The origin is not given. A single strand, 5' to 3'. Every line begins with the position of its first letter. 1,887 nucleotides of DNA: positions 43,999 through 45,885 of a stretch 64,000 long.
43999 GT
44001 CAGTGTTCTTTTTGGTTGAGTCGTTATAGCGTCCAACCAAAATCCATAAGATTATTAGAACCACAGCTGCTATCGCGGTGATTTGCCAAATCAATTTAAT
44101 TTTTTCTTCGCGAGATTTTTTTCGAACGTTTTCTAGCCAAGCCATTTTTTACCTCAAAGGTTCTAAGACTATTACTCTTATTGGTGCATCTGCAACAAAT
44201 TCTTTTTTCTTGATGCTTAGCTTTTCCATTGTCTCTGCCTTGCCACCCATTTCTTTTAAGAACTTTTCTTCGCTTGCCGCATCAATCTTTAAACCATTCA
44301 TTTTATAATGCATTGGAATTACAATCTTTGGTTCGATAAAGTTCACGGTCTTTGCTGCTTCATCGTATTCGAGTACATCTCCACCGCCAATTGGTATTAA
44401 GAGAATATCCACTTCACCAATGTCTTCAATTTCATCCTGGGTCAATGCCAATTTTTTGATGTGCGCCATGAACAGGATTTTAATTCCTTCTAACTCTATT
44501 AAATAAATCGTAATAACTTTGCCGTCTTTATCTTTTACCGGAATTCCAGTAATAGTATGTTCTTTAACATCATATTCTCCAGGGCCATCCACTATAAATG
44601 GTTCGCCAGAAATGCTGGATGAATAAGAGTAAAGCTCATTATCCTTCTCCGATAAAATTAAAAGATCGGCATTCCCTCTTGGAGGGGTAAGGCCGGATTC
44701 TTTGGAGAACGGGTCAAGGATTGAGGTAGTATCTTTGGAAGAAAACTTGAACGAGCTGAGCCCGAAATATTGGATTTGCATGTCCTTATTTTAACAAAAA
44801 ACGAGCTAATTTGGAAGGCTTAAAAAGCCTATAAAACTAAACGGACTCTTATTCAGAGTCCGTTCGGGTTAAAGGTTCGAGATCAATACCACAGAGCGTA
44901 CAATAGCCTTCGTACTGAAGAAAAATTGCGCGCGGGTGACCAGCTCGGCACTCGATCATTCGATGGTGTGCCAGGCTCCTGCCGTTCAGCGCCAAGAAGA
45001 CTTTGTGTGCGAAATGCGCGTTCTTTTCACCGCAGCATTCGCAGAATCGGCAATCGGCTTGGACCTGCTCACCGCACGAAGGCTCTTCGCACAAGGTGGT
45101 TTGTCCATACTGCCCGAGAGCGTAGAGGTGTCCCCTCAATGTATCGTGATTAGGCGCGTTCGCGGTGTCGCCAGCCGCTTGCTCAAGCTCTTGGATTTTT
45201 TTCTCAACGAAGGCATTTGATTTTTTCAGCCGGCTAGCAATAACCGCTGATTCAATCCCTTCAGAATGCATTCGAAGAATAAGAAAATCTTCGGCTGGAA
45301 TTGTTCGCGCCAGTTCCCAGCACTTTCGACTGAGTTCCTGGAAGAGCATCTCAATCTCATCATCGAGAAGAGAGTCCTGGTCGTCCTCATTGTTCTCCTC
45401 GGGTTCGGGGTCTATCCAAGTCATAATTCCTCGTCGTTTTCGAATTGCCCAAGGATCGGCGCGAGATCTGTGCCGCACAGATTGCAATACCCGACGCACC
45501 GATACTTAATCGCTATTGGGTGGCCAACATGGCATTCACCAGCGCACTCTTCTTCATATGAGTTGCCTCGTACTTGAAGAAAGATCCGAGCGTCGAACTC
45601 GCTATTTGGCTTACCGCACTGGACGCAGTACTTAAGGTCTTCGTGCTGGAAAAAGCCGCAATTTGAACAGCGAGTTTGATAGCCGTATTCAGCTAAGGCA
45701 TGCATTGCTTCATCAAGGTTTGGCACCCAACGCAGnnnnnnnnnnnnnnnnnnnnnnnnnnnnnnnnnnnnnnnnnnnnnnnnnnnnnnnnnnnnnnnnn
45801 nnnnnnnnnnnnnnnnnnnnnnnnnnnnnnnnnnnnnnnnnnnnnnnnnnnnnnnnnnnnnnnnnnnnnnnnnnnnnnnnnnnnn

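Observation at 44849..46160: Tandem, translationally coupled paralogues: sigma-70 region-4-like HTH fused to zinc-ribbon and Cys/His modules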

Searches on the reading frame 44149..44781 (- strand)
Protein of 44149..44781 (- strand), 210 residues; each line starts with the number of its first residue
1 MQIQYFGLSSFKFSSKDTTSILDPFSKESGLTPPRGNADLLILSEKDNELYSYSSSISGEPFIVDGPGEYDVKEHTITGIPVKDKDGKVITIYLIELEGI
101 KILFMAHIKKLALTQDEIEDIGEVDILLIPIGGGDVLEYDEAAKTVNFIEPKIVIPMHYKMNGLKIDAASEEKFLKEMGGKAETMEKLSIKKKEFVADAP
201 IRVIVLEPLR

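Call 81: find_related_loci(query=window:44152-44781:-, collection=genome_contigs, flank=4000)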
Query window:44152-44781:- (210 aa) in genome_contigs; peptide patterns used: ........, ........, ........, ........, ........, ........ (x = any residue, [..] = any of these).
600 stretches matched a pattern (row limit reached: there are more); 38 encode a relative of the query (tblastn E <= 1e-3); 38 distinct loci.
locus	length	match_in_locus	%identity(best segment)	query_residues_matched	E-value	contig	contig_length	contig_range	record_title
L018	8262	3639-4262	59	1-210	4e-78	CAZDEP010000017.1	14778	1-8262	MAG TPA_asm: uncultured Candidatus Saccharibacteria bacterium isolate SRP278252_co1_682 genome assembly, contig: NODE_70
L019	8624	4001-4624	59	1-210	3e-77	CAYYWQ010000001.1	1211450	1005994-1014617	MAG TPA_asm: uncultured Candidatus Saccharibacteria bacterium isolate SRP292972_co1_95 genome assembly, contig: NODE_2_l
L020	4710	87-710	58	1-210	3e-76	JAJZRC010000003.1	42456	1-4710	MAG: bacterium isolate SKS1.bin76 NODE_1510_length_42456_cov_2.315883, whole genome shotgun sequence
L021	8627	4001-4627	60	1-210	4e-76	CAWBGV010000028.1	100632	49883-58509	MAG: Candidatus Doudnabacteria bacterium isolate MFD04780.bin.2.152 genome assembly, contig: contig_43563, whole genome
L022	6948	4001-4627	58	1-210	8e-76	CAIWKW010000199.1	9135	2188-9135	MAG: Candidatus Doudnabacteria bacterium isolate AlinenLipids_bin-7426 genome assembly, contig: bin-7426:199/227, whole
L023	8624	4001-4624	60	1-210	2e-75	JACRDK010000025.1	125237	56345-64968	MAG: Candidatus Doudnabacteria bacterium isolate NC_groundwater_1670_Pr3_B-0.1um_42_13 SR-2_scaffold_141_3681097, whole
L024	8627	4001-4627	55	1-210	4e-75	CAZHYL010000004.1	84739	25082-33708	MAG TPA_asm: uncultured Candidatus Saccharibacteria bacterium isolate binchicken_co347_150 genome assembly, contig: NODE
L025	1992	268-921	57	1-210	7e-78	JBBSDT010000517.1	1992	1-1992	MAG: Ignavibacteria bacterium isolate LS1_sbin.22 LS1_sbin.22_K_222739_L_1992_cov_6.0000, whole genome shotgun sequence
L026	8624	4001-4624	58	1-210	7e-75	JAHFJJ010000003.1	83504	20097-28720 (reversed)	MAG: Candidatus Doudnabacteria bacterium isolate nzgw383 NODE_368_length_83505_cov_4.125216, whole genome shotgun sequen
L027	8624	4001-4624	57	1-210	1e-74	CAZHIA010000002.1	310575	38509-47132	MAG TPA_asm: uncultured Candidatus Saccharibacteria bacterium isolate SRP257259_co1_13 genome assembly, contig: NODE_16_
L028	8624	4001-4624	57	1-210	1e-74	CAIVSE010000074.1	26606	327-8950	Candidatus Doudnabacteria bacterium isolate MJ-time_bin-3275 genome assembly, contig: bin-3275:74/93, whole genome shotg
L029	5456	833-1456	58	1-210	4e-74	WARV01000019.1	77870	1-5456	MAG: Patescibacteria group bacterium isolate AMAZON01 genome_19, whole genome shotgun sequence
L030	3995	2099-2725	54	1-210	3e-74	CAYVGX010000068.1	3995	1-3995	MAG TPA_asm: uncultured Candidatus Saccharibacteria bacterium isolate SRP135725_co1_95 genome assembly, contig: NODE_380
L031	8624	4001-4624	57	1-210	1e-73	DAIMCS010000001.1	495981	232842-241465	MAG TPA_asm: Patescibacteria group bacterium isolate CTOTU25981 NODE_1_length_495981_cov_10.917482, whole genome shotgun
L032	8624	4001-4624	58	1-210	1e-73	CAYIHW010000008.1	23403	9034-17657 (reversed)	MAG TPA_asm: uncultured Candidatus Saccharibacteria bacterium isolate ERP119705_co23_139 genome assembly, contig: NODE_1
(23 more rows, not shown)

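Call 90: search_protein_families(library=pfam, proteins=[window:44149-44781:-], max_evalue=0.01)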
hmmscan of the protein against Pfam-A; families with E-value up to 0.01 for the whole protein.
window:44149-44781:- (210 aa): 2 families
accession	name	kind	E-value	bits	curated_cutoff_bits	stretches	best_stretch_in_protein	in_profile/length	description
PF13483.12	Lactamase_B_3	-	2.1e-27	96.5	24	1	2-158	1-160/160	Beta-lactamase superfamily domain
PF12706.13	Lactamase_B_2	-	0.0033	17.5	27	1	69-159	95-200/200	Beta-lactamase superfamily domain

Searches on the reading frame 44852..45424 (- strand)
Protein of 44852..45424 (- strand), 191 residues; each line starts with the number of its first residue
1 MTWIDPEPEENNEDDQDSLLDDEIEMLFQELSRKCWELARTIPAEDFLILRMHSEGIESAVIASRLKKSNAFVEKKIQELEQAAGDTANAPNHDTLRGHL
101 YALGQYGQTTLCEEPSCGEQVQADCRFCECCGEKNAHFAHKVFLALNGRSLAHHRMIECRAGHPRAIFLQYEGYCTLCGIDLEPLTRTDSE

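Call 4: search_protein_families(library=pfam, proteins=[window:44852-45424:-], max_evalue=10)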
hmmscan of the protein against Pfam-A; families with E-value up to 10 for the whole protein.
seq(191 aa): 3 families
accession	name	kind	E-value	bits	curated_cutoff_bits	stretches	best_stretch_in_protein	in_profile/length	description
PF17469.8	GP68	-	0.11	13.1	25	1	45-79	16-50/76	Gp68-like predicted RNA polymerase component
PF12773.13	DZR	-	0.3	11.7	27.3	1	115-132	28-45/45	Double zinc ribbon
PF13240.11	Zn_Ribbon_1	-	1.2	9.5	25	1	115-133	3-21/23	zinc-ribbon domain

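Call 5: search_protein_families(library=ncbifam, proteins=[window:44852-45424:-], max_evalue=10)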
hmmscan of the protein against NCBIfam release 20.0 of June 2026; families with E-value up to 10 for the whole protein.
seq(191 aa): 0 families

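Call 13: search_solved_structures(query=window:44852-45424:-, max_evalue=10)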
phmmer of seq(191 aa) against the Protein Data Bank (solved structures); distinct sequences matched with E-value up to 10: 0.

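Call 21: search_protein_families(library=phrogs, proteins=[window:44852-45424:-], max_evalue=10)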
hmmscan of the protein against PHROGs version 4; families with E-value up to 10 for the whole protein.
window:44852-45424:- (191 aa): 4 families
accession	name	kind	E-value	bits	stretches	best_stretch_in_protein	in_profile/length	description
phrog_38469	-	unknown function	0.073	13.8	1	116-137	218-239/272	-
phrog_16747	-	unknown function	0.091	13.4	1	32-80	136-179/185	-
phrog_16989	-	moron, auxiliary metabolic gene and host takeover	0.12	13.5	1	115-141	10-36/122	membrane protein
phrog_19315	-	unknown function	0.21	11.6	1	111-142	286-318/348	-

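Call 22: search_protein_families(library=padloc, proteins=[window:44852-45424:-], max_evalue=10)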
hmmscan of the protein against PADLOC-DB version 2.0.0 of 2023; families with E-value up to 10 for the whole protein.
window:44852-45424:- (191 aa): 2 families
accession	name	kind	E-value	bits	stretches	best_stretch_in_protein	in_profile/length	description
PDLC01879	CARF3--CARF_TM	-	0.012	13.3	1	40-82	152-196/222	-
PDLC01848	CARF3--CARF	-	0.014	13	1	23-83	116-176/197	-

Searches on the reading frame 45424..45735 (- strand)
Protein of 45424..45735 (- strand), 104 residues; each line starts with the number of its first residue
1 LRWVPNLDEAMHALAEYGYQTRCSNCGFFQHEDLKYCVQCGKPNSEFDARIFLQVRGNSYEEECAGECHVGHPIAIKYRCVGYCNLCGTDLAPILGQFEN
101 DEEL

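Call 65: predict_structure(alignment_id=A5)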
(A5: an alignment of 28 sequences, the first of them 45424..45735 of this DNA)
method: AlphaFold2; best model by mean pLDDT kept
length: 104 residues; sequences in the alignment: 28
mean_pLDDT: 90.3   pTM: 0.76
mean pLDDT of the five models: 90.3, 89.7, 89.3, 88.6, 88.2
residues with pLDDT >= 90: 77; 70-90: 16; 50-70: 11; < 50: 0
segments of 3 or more residues with pLDDT < 50: none
pLDDT, mean of each block of 10 residues (from residue 1): 71 71 96 97 97 96 98 96 98 92 68
secondary structure, 60 per line:
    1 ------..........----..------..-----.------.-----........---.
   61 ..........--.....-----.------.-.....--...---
elements in order: H7-16 H49-56 H60-70 H73-77 H92-96
